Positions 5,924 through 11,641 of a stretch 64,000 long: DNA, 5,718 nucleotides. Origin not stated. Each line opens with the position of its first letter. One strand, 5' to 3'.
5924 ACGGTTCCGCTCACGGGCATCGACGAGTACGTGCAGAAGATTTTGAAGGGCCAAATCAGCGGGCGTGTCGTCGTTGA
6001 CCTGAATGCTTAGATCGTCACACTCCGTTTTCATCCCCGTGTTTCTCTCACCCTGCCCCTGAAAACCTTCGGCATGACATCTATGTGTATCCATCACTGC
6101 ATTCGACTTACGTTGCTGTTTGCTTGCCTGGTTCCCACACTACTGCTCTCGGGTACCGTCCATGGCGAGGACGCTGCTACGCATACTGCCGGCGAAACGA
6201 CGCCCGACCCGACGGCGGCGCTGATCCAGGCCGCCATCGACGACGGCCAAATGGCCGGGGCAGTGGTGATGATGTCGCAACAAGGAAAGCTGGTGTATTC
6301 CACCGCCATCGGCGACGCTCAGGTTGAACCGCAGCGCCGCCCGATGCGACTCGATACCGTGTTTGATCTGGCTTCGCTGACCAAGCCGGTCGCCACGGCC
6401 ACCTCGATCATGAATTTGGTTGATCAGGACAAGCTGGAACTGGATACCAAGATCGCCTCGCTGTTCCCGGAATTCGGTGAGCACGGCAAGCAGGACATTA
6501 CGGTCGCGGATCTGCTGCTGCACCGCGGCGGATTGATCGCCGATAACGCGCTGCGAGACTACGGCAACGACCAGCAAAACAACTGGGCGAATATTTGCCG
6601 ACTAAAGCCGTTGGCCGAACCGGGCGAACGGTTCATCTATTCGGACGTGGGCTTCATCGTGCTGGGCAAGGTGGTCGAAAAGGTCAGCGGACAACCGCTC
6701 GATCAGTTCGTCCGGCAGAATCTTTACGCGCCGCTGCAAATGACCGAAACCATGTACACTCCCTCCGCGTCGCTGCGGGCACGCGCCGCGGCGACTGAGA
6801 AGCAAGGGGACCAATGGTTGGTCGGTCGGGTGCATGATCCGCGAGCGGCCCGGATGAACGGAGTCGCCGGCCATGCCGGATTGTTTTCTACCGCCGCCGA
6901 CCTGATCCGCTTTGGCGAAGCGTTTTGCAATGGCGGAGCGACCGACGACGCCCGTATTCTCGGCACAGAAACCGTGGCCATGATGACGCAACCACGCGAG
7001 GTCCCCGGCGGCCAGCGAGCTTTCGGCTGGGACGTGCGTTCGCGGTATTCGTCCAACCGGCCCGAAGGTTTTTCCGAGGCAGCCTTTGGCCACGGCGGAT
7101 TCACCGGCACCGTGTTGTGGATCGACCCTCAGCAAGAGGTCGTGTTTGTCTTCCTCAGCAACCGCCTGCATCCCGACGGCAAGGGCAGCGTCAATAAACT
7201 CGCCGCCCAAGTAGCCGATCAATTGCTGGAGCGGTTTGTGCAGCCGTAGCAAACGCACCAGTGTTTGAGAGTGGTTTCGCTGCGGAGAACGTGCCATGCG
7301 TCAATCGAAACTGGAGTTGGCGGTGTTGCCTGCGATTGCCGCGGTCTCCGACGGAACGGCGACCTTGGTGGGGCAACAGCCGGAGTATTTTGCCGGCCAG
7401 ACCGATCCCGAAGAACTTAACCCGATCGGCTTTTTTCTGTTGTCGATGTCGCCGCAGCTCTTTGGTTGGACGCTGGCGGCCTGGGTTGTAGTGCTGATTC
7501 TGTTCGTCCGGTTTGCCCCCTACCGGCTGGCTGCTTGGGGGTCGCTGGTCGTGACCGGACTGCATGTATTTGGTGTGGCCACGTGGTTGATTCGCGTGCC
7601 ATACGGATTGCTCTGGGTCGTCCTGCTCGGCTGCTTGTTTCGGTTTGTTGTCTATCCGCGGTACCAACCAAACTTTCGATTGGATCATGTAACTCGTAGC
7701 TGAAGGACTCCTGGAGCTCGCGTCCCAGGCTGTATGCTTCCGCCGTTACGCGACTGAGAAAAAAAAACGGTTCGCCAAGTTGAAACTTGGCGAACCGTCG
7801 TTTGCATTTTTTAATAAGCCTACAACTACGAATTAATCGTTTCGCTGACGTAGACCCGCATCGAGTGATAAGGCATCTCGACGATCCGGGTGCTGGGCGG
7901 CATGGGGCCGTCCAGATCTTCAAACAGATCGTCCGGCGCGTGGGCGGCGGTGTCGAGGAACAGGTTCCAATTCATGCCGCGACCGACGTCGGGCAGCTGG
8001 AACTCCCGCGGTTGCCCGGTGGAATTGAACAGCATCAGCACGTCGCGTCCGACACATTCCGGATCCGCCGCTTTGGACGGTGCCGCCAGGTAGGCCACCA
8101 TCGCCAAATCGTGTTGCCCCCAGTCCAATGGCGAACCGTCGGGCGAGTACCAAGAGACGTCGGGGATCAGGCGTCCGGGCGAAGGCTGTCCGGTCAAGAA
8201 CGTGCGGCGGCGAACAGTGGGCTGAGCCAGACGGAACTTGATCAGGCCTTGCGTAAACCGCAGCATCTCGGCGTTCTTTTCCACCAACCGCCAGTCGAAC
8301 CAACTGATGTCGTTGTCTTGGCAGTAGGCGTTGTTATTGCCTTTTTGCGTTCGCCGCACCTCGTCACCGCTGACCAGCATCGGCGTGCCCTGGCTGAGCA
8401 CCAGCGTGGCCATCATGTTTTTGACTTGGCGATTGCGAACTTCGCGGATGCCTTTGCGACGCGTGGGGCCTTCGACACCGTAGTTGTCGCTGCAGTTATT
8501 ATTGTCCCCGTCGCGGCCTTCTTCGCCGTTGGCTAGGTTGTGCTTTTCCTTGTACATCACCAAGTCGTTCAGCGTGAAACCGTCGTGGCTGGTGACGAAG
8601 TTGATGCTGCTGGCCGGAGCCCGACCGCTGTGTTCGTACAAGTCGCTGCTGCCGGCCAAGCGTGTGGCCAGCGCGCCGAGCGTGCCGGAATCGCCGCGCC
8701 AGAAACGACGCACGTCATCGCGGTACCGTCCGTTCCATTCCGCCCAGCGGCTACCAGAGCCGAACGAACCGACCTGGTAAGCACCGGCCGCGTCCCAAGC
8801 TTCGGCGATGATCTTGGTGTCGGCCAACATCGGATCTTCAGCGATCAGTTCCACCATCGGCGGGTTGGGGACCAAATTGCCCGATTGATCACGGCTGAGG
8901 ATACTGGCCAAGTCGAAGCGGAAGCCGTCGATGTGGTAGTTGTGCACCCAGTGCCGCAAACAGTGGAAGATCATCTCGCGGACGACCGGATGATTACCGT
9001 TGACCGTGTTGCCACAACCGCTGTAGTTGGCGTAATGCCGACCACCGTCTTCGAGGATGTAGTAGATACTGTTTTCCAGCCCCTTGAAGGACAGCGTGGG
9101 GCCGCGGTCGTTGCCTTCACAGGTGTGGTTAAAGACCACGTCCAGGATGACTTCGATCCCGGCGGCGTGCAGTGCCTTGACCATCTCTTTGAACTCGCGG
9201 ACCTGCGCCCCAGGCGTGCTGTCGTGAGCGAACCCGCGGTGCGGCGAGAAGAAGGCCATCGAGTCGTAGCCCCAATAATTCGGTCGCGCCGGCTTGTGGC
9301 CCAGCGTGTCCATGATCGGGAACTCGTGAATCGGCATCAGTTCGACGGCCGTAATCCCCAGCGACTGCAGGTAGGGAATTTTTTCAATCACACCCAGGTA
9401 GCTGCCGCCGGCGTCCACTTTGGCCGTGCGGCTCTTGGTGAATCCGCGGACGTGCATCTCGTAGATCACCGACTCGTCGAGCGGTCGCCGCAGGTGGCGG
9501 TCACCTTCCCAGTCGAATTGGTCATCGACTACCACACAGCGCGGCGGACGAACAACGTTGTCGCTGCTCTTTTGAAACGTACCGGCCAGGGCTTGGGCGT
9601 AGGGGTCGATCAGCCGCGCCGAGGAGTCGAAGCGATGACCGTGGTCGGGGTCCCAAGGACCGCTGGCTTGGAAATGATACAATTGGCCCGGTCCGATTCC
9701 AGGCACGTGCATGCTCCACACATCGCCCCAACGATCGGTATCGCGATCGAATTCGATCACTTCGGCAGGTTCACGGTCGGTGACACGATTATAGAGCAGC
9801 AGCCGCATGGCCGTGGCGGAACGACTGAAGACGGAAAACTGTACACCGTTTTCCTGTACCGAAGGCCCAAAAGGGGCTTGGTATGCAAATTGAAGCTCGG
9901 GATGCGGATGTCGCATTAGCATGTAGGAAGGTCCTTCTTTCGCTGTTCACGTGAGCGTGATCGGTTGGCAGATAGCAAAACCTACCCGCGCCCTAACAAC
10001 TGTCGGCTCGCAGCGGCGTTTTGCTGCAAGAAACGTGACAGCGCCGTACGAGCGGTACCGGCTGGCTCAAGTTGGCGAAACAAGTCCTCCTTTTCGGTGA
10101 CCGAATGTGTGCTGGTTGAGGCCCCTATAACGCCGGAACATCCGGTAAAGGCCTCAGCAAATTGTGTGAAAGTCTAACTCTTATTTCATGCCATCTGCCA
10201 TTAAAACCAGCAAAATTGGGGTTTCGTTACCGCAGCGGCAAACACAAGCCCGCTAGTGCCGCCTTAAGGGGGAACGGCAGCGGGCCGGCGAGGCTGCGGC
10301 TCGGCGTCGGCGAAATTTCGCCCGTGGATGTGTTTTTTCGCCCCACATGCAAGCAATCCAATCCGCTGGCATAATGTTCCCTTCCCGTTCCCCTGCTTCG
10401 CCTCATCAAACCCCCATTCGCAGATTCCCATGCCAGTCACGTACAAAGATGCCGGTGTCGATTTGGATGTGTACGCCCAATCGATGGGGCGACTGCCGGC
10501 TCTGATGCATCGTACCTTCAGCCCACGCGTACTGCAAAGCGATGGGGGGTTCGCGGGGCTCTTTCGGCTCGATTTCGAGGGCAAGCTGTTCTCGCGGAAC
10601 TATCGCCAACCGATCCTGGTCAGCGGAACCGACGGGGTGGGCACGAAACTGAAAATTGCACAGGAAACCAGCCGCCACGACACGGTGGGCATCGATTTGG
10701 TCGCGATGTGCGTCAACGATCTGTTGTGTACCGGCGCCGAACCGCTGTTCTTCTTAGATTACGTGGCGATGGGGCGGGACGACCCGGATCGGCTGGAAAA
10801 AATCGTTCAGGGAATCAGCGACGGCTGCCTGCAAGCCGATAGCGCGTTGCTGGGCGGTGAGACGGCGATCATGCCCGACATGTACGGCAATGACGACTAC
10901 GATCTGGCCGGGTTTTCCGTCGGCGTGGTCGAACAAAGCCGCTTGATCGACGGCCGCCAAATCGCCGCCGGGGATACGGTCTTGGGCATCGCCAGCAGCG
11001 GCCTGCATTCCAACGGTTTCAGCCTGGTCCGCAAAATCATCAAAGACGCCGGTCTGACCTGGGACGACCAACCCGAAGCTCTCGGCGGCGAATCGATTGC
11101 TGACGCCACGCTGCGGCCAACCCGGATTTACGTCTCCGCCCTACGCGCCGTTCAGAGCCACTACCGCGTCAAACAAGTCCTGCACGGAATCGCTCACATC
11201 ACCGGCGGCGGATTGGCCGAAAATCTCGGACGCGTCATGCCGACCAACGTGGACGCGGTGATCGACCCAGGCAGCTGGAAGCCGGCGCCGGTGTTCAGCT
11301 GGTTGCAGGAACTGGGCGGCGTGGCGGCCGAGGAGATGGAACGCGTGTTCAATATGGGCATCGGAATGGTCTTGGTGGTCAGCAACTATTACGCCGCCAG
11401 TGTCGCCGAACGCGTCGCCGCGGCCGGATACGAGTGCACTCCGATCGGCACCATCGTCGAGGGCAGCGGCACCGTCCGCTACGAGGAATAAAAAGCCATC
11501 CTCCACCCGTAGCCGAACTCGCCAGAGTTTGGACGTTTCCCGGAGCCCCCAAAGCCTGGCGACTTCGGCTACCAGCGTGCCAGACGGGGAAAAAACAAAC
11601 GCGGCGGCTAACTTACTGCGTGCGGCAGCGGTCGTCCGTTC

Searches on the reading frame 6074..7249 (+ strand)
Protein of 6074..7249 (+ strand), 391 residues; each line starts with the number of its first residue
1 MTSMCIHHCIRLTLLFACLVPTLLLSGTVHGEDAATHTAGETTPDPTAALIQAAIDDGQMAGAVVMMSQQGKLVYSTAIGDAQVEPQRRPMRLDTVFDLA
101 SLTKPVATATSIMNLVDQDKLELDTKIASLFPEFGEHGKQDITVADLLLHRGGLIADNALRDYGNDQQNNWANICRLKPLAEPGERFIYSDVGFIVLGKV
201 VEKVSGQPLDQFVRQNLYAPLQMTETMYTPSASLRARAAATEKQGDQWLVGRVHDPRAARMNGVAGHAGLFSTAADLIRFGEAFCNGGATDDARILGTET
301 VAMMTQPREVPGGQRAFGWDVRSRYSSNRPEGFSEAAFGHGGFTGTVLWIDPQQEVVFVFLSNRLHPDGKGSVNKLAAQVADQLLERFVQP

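Call 6: search_protein_families(library=pfam, proteins=[window:6074-7249:+], max_evalue=0.001)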
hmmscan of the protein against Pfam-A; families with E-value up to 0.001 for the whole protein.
window:6074-7249:+ (391 aa): 1 family
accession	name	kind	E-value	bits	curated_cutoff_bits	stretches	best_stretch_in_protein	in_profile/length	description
PF00144.29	Beta-lactamase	-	7.1e-75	252.6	27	1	48-378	2-324/329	Beta-lactamase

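Call 70: find_encoding_contigs(protein=window:6074-7249:+, flank=10000, max_places=3)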
Protein window:6074-7249:+ (391 aa): 2 contigs read that carry it; 1 place shown.
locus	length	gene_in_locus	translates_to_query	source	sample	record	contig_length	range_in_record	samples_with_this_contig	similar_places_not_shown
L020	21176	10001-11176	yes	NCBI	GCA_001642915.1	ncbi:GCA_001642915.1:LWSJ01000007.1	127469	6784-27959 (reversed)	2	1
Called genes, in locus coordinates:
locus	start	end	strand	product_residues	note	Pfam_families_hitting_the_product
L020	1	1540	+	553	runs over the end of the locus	PF25077:DUF7800, PF09423:PhoD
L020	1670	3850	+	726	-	PF00270:DEAD, PF00271:Helicase_C, PF16124:RecQ_Zn_bind, PF09382:RQC, PF00570:HRDC, PF14493:HTH_40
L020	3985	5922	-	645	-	-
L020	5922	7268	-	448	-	PF07394:DUF1501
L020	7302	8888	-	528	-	PF07583:PSCyt2, PF07587:PSD1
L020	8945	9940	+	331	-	PF08240:ADH_N, PF00107:ADH_zinc_N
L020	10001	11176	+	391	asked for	PF00144:Beta-lactamase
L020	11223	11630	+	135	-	-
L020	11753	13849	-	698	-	PF02922:CBM_48, PF00128:Alpha-amylase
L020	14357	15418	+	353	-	PF00586:AIRS, PF02769:AIRS_C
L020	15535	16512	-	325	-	PF00389:2-Hacid_dh, PF02826:2-Hacid_dh_C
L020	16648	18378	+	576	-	PF13428:TPR_14 (faint), PF21033:RMD1-3 (faint), PF23914:TPR_CcmH_CycH (faint), PF25060:ARM_TT21_2nd (faint), PF00515:TPR_1 (faint), PF13371:TPR_9 (weak), PF14559:TPR_19, PF13432:TPR_16 (weak), +7 more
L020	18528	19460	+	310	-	PF00561:Abhydrolase_1, PF12146:Hydrolase_4 (weak), PF12697:Abhydrolase_6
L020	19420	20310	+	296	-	PF01874:CitG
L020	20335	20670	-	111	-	-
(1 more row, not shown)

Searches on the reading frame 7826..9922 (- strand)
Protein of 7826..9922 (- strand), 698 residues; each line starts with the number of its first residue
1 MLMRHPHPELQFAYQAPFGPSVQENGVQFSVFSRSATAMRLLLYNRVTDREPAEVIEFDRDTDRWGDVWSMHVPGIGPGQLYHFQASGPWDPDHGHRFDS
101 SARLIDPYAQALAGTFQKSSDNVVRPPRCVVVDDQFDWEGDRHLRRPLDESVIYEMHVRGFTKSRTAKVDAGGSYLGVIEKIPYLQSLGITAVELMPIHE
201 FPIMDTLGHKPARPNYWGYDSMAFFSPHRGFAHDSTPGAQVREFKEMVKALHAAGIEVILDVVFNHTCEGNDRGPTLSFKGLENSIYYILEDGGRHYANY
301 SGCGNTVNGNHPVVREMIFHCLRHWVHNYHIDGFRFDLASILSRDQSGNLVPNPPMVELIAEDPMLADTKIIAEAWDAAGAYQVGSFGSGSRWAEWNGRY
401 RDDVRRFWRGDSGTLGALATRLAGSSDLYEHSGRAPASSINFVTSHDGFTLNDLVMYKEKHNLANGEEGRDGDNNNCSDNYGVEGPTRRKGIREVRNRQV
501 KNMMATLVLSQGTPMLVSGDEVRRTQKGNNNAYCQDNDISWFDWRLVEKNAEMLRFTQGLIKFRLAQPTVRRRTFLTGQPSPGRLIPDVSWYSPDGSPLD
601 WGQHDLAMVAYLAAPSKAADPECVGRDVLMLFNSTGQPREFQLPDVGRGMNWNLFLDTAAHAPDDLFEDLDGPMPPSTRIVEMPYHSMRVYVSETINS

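Call 6: search_protein_families(library=pfam, proteins=[window:7826-9922:-], max_evalue=0.001)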
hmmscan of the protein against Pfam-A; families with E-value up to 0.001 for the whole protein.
window:7826-9922:- (698 aa): 2 families
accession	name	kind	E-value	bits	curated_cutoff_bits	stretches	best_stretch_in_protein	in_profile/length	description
PF00128.31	Alpha-amylase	-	1.7e-20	74.1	22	1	162-269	8-94/446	Alpha amylase, catalytic domain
PF02922.24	CBM_48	-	5.5e-12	46.3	22.4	1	17-109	1-83/83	Carbohydrate-binding module 48 (Isoamylase N-terminal domain)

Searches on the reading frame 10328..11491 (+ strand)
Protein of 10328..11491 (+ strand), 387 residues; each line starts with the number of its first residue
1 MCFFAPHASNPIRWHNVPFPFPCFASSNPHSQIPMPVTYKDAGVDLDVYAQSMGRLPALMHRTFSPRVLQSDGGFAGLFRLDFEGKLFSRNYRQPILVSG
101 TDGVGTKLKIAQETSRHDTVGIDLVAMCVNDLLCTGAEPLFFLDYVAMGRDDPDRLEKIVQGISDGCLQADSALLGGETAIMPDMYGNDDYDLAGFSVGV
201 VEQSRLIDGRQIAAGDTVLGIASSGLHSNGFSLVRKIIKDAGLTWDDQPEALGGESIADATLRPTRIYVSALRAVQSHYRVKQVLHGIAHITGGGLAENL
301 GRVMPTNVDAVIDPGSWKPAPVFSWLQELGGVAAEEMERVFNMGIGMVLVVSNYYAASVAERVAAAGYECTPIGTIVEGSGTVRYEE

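Call 6: search_protein_families(library=pfam, proteins=[window:10328-11491:+], max_evalue=0.001)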
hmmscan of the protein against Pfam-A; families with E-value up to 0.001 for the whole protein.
window:10328-11491:+ (387 aa): 2 families
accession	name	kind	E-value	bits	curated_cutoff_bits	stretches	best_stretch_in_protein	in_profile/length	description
PF02769.27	AIRS_C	-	4.3e-30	105.4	23.1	1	214-382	2-152/156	AIR synthase related protein, C-terminal domain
PF00586.29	AIRS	-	1.3e-23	84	24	1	97-201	15-112/112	AIR synthase related protein, N-terminal domain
